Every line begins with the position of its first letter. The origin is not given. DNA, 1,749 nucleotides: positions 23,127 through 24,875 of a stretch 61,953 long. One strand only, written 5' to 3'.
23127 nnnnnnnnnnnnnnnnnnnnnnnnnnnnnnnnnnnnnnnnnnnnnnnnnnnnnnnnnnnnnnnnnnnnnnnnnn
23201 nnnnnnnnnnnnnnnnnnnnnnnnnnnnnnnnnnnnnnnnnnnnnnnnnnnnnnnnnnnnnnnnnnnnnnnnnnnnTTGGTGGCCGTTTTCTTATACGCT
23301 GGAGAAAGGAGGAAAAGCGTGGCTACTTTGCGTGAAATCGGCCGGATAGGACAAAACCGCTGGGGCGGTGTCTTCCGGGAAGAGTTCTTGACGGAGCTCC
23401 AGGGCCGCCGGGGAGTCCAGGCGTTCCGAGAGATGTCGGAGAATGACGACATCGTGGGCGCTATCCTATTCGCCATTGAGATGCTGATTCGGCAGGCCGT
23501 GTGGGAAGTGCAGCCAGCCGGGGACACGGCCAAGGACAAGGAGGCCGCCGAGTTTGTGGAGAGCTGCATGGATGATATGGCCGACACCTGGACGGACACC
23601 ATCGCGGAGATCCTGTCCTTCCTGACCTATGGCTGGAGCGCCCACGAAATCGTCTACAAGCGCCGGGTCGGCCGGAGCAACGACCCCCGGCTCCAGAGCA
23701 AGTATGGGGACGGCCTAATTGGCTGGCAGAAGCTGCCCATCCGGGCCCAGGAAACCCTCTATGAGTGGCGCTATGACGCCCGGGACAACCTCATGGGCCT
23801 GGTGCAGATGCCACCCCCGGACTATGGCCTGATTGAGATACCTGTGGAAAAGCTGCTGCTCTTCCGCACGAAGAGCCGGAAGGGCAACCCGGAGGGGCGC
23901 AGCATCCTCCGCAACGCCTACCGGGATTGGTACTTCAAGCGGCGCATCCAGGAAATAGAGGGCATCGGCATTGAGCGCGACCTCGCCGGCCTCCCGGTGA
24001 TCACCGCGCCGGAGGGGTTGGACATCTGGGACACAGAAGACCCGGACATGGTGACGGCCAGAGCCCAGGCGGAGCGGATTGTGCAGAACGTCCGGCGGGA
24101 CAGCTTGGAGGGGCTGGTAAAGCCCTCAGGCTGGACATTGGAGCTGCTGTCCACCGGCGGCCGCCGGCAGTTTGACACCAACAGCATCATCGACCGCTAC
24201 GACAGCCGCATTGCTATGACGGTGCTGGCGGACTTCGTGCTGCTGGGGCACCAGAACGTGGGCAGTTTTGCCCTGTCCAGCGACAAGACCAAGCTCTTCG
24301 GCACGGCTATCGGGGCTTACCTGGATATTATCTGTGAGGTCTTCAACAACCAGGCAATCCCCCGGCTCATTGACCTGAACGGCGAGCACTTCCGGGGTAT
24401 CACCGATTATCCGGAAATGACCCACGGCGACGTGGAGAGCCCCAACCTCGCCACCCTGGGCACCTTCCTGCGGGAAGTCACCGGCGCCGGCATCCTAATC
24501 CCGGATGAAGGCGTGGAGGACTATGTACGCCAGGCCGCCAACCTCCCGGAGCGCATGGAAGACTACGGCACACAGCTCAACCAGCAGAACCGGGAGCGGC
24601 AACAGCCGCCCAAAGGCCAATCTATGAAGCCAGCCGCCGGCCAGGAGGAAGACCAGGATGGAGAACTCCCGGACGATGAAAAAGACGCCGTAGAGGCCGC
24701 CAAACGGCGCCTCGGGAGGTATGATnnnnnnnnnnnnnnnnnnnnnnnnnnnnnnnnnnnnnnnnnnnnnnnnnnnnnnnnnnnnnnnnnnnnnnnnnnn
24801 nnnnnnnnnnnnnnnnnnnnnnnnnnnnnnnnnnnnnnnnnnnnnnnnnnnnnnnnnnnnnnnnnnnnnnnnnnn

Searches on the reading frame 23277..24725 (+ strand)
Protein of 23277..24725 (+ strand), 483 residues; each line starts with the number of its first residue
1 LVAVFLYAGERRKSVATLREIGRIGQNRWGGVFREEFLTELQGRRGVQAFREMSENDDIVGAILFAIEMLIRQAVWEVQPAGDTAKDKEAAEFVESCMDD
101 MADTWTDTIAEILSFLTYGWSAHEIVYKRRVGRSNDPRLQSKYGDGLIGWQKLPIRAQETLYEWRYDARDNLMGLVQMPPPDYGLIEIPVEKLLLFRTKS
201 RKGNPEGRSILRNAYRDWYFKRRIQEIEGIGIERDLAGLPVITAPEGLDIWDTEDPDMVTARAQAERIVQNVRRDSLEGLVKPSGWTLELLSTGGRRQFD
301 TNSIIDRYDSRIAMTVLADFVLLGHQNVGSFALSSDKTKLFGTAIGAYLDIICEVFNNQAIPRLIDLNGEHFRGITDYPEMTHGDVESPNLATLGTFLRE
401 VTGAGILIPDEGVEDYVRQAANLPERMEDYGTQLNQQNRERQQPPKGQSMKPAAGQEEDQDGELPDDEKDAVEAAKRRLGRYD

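Call 8: search_protein_families(library=pfam, proteins=[window:23277-24725:+], max_evalue=0.1)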
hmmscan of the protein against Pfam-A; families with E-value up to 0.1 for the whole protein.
window:23277-24725:+ (483 aa): 3 families
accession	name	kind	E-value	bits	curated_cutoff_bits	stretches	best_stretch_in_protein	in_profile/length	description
PF06074.18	Portal_Mu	-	1.9e-39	136.4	23.9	1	48-414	2-331/336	Portal protein of Mu bacteriophage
PF21919.2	P23-45_portal_barrel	-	5.2e-10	38.9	27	1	32-382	41-375/448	Phage P23-45 portal protein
PF21834.1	DUF6894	-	0.069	13.7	24.1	1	256-297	21-62/69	Domain of unknown function (DUF6894)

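Call 9: search_protein_families(library=phrogs, proteins=[window:23277-24725:+], max_evalue=0.01)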
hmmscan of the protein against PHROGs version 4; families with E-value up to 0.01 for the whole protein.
window:23277-24725:+ (483 aa): 4 families
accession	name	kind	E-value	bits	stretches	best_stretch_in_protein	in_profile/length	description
phrog_113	-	head and packaging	2.4e-94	318.5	1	17-473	33-454/1272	portal protein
phrog_30239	-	unknown function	2.5e-08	34.4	1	184-300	215-332/349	-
phrog_24012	-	unknown function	0.0036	18.7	1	71-134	6-69/71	-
phrog_28799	-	unknown function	0.0041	18.1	1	80-161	89-164/178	-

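Call 16: find_related_loci(query=window:23277-24725:+, collection=viral_contigs, flank=7000)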
Query window:23277-24725:+ (483 aa) in viral_contigs; peptide patterns used: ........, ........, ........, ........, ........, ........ (x = any residue, [..] = any of these).
271 stretches matched a pattern; 151 encode a relative of the query (tblastn E <= 1e-3); the best 80 are kept; 80 distinct loci.
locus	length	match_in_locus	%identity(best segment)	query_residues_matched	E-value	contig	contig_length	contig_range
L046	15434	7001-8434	76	11-481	0e+0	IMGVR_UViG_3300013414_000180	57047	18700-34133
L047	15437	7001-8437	74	8-481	0e+0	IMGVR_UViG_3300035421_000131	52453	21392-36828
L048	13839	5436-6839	70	8-482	0e+0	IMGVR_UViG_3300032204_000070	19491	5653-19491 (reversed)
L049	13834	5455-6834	71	17-482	0e+0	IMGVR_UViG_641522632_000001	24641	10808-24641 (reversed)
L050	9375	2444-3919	67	2-481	0e+0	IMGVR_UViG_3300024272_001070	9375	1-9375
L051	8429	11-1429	69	17-481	0e+0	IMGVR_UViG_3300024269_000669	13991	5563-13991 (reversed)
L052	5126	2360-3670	73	17-453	0e+0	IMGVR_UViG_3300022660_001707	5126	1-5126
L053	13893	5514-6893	70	17-482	0e+0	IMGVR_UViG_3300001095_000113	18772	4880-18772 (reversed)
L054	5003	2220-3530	73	17-453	0e+0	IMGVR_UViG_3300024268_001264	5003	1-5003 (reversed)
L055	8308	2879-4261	67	17-483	0e+0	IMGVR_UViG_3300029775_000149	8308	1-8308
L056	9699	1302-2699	69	17-481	0e+0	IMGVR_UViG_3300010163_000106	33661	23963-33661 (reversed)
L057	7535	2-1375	70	19-483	0e+0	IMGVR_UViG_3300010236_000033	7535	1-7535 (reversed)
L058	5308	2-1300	73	24-445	0e+0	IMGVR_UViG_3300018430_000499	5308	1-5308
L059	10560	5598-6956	70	17-465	0e+0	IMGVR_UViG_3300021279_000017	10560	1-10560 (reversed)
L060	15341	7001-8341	70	17-463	0e+0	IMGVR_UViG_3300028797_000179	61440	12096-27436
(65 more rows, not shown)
